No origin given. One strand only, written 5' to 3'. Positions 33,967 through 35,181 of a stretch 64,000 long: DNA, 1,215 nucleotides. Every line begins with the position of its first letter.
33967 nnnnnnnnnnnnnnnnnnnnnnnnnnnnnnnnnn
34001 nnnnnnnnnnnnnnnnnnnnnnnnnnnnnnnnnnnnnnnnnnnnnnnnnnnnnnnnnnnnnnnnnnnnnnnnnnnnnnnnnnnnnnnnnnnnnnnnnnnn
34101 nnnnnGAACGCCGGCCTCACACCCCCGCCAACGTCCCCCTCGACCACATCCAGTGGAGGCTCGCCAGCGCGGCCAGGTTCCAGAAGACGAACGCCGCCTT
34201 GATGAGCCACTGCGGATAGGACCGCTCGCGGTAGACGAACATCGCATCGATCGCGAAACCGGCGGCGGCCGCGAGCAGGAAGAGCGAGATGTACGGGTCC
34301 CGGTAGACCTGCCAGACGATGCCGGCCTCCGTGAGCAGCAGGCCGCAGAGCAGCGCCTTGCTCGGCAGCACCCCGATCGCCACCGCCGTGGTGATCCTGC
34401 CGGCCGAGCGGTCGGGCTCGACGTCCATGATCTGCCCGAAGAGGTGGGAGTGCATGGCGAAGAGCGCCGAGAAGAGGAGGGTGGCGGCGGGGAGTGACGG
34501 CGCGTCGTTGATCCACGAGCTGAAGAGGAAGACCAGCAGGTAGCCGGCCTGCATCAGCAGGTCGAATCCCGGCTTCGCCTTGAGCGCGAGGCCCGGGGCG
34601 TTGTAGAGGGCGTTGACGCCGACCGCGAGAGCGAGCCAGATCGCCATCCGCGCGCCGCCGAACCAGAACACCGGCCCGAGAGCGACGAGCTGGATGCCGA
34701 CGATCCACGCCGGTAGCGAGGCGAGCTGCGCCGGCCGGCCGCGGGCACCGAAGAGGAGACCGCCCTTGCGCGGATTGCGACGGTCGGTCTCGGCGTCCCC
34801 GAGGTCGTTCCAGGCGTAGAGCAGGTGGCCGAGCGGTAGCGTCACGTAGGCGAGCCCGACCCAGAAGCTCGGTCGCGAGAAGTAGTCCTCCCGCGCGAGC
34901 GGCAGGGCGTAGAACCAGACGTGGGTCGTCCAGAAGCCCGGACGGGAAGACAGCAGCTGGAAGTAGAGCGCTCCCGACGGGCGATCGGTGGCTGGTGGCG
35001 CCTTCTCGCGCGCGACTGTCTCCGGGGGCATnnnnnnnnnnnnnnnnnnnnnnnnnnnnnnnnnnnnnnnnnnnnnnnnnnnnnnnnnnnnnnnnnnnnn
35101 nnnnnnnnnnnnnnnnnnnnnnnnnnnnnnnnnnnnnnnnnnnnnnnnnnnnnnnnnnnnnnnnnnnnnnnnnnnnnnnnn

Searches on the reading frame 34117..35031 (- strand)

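Call 30: search_protein_families(library=pfam, proteins=[window:34117-35031:-], max_evalue=0.001)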
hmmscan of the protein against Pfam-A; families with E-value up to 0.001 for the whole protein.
window:34117-35031:- (304 aa): 1 family
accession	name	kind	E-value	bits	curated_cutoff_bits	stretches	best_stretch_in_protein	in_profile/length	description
PF01040.23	UbiA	-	1.8e-08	34.5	34.2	1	55-283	20-246/250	UbiA prenyltransferase family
